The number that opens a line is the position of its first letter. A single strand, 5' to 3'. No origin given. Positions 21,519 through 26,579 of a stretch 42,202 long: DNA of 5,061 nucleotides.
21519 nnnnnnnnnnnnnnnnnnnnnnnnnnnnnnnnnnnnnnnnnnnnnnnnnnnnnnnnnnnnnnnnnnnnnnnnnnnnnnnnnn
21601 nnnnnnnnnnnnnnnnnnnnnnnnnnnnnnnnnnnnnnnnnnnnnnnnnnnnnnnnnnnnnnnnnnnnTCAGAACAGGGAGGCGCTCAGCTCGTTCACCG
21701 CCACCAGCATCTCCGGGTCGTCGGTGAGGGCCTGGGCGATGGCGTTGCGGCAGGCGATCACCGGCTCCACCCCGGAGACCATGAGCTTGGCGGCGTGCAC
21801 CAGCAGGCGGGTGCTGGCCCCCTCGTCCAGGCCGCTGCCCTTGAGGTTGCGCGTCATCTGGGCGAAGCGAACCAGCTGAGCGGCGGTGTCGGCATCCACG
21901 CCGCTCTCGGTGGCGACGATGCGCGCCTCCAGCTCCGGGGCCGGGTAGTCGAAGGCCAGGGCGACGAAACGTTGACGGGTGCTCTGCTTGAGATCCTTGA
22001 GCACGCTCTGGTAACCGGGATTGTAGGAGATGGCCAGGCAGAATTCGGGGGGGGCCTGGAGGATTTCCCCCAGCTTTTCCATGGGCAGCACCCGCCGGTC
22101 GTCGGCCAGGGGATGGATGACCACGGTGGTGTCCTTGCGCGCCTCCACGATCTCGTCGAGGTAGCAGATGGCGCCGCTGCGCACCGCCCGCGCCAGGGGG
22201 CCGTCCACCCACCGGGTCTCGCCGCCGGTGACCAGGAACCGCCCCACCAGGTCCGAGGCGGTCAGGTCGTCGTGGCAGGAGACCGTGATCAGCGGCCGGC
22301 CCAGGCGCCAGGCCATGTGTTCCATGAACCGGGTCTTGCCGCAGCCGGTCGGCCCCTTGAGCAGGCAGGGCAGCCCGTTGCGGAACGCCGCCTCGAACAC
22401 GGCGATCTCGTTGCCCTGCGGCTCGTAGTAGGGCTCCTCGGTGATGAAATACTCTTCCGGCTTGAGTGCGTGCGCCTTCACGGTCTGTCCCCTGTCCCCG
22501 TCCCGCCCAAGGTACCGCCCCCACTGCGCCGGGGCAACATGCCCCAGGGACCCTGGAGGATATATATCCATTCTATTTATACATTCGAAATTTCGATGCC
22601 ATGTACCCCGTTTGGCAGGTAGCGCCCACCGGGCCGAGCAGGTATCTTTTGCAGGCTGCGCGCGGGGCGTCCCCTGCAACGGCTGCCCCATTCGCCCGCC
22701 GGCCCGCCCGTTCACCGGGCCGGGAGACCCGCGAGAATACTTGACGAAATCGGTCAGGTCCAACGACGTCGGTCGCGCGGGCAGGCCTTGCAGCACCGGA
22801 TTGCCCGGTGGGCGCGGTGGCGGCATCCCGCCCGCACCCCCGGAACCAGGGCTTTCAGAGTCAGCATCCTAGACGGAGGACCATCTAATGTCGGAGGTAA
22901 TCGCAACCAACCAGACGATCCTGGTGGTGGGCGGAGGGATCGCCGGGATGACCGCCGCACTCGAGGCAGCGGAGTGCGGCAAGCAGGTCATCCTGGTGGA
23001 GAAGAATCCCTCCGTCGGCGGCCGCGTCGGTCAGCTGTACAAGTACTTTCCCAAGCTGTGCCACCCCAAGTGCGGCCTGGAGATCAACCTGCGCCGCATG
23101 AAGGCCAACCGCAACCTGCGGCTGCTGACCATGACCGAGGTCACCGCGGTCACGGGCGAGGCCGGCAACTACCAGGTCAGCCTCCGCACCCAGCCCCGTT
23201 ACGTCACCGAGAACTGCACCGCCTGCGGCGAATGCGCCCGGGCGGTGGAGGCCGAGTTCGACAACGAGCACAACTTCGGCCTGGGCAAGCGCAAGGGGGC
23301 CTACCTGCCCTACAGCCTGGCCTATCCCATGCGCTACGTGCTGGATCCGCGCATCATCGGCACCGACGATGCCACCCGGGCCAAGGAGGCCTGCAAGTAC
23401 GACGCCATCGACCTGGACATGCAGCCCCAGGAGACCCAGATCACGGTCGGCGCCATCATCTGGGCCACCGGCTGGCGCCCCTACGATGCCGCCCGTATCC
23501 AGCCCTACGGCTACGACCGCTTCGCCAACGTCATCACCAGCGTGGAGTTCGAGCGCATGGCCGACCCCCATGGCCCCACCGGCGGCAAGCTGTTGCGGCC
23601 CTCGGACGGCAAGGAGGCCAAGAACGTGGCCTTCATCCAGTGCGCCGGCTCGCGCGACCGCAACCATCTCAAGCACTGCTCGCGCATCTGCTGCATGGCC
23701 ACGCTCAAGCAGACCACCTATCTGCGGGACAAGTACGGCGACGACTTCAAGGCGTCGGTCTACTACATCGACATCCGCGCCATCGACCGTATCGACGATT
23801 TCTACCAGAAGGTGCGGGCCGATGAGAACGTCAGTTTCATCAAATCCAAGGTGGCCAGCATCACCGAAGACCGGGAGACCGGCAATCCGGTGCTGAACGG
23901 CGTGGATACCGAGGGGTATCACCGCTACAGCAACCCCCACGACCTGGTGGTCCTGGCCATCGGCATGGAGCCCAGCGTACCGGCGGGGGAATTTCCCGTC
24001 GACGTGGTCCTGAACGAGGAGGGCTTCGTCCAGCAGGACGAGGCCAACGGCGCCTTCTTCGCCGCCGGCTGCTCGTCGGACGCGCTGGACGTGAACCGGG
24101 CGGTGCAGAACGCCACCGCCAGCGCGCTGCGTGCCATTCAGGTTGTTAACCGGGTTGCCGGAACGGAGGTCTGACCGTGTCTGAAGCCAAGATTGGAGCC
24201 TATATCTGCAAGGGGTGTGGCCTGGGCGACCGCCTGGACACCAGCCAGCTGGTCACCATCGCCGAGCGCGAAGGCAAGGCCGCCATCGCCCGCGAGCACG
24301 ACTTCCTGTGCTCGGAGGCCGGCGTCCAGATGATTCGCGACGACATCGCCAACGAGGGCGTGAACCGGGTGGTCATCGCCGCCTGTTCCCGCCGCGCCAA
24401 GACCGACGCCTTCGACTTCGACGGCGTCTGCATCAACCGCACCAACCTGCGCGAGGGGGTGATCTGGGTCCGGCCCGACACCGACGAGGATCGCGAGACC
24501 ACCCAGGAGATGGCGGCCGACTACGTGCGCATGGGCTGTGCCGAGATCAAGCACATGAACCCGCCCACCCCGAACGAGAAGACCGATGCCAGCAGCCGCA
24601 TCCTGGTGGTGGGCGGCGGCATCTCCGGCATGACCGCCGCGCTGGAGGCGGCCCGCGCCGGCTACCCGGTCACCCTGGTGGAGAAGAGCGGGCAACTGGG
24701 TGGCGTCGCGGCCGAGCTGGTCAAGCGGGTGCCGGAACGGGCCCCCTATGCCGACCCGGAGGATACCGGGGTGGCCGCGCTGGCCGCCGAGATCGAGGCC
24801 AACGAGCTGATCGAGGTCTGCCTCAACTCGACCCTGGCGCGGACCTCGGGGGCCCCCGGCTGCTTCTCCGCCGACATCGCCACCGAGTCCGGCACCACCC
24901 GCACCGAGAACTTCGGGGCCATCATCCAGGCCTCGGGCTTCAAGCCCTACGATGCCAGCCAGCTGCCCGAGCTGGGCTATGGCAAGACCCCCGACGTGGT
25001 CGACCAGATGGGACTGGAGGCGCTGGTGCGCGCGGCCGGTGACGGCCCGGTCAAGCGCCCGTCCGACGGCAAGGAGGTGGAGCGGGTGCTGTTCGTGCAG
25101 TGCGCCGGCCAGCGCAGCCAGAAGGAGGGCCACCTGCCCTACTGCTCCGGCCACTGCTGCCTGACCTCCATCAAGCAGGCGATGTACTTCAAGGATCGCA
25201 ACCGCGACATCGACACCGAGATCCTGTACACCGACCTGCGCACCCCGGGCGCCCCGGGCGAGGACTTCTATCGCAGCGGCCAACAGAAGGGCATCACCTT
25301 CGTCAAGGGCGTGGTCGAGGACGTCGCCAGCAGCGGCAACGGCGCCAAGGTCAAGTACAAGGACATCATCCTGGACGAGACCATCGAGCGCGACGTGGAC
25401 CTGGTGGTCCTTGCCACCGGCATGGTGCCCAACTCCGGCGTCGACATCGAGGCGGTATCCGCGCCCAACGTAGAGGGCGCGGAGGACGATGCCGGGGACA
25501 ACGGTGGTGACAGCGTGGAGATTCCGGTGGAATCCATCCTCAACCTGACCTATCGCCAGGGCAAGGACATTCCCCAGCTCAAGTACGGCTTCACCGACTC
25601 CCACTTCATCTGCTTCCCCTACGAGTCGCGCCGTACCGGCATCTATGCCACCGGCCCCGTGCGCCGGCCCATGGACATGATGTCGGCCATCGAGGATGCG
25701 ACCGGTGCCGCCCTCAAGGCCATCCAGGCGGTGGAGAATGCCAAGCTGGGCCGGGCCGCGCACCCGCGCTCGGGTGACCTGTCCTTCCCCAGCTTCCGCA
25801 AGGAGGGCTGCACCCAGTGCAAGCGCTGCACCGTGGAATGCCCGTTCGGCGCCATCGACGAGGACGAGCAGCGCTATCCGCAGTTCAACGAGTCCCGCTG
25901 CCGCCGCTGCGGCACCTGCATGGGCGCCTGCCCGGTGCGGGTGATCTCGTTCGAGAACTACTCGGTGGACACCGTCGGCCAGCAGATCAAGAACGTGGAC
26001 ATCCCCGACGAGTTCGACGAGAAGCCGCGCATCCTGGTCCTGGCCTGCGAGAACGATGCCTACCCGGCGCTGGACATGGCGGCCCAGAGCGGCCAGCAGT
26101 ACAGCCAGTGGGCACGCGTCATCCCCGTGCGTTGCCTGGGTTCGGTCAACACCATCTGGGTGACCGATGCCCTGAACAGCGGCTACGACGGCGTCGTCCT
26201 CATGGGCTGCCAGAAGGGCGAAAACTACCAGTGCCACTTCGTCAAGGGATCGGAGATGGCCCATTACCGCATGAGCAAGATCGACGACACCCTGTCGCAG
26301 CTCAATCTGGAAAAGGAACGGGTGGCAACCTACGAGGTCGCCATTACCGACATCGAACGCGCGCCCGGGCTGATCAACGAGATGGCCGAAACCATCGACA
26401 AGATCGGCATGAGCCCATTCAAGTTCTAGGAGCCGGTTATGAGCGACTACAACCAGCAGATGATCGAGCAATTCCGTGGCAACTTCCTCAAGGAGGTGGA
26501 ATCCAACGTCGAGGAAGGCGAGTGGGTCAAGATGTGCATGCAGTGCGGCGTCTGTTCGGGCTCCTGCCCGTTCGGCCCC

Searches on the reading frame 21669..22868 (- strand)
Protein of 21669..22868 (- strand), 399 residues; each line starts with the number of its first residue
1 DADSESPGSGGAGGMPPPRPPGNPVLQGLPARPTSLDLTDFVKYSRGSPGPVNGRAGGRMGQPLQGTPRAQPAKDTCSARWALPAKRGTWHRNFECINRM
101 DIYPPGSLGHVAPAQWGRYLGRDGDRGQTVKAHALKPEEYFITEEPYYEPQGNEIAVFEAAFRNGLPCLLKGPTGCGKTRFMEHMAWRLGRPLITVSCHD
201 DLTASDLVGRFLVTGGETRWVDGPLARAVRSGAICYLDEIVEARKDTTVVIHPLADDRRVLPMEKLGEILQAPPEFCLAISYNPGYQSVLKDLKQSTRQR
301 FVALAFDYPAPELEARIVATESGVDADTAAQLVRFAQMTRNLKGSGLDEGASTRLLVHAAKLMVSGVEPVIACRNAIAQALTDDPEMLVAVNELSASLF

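Call 57: search_protein_families(library=pfam, proteins=[window:21669-22868:-], max_evalue=0.00001)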
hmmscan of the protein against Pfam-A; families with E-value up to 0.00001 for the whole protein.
window:21669-22868:- (399 aa): 2 families
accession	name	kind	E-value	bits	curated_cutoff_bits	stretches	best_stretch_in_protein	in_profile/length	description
PF07728.20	AAA_5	-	4.4e-33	114.7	22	1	168-301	2-139/139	AAA domain (dynein-related subfamily)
PF08406.16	CbbQ_C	-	1.6e-29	102.4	20.6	1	314-396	1-83/85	CbbQ/NirQ/NorQ C-terminal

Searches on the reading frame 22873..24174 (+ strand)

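Call 57: search_protein_families(library=pfam, proteins=[window:22873-24174:+], max_evalue=0.00001)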
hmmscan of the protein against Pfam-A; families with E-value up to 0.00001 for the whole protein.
window:22873-24174:+ (433 aa): 7 families
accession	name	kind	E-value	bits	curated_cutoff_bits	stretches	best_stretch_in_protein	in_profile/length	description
PF07992.20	Pyr_redox_2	-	1.9e-11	44.4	26.1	1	16-100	3-85/291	Pyridine nucleotide-disulphide oxidoreductase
PF00890.30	FAD_binding_2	-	1.6e-09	37.9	20.4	1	16-50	2-36/414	FAD binding domain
PF12831.13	FAD_oxidored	-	2e-09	37.7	27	1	16-51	2-37/416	FAD dependent oxidoreductase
PF01266.30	DAO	-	4.7e-08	33.4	27.9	1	16-50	2-37/353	FAD dependent oxidoreductase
PF13450.12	NAD_binding_8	-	6.5e-08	33.2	21.9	1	18-52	1-35/68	NAD(P)-binding Rossmann-like domain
PF03486.20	HI0933_like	-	1.6e-06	28.2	50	0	15-51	2-38/244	HI0933-like protein Rossmann domain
PF01134.28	GIDA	-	7.4e-06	25.7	22.1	0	16-45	2-31/391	Glucose inhibited division protein A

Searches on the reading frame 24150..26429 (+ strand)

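Call 57: search_protein_families(library=pfam, proteins=[window:24150-26429:+], max_evalue=0.00001)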
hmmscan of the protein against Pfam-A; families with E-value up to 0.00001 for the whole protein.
window:24150-26429:+ (759 aa): 15 families
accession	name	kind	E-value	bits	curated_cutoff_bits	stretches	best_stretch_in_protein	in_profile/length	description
PF02662.21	FlpD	-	1.6e-38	132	22.3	1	628-753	1-123/123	Methyl-viologen-reducing hydrogenase, delta subunit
PF07992.20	Pyr_redox_2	-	1.1e-10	41.9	26.1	1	150-277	2-123/291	Pyridine nucleotide-disulphide oxidoreductase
PF12831.13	FAD_oxidored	-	6.4e-10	39.3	27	1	151-189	2-40/416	FAD dependent oxidoreductase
PF00037.32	Fer4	-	1.7e-09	37.5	21.1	1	577-600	1-24/24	4Fe-4S binding domain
PF01266.30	DAO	-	5.9e-09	36.4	27.9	1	150-186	1-41/353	FAD dependent oxidoreductase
PF12837.12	Fer4_6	-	7.7e-09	35.5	25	0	577-599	2-24/24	4Fe-4S binding domain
PF13187.11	Fer4_9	-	2.3e-08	34.4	27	1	554-598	2-51/52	4Fe-4S dicluster domain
PF13450.12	NAD_binding_8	-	4.2e-08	33.8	21.9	1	153-189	1-37/68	NAD(P)-binding Rossmann-like domain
PF13237.11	Fer4_10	-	4.9e-08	33.2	25.5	1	550-595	5-53/53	4Fe-4S dicluster domain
PF13484.11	Fer4_16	-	3.9e-07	31.2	30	0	554-574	2-22/66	4Fe-4S double cluster binding domain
PF12838.12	Fer4_7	-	7e-07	30.1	27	1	554-597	2-51/52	4Fe-4S dicluster domain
PF00890.30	FAD_binding_2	-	7.4e-07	29.1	20.4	1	151-185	2-36/414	FAD binding domain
PF14697.11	Fer4_21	-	1.3e-06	28.9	35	1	551-599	5-57/59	4Fe-4S dicluster domain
PF12797.12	Fer4_2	-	1.6e-06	28.1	24.5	0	576-596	2-22/22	4Fe-4S binding domain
PF13183.11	Fer4_8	-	4.5e-06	27.6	27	0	552-567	52-67/68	4Fe-4S dicluster domain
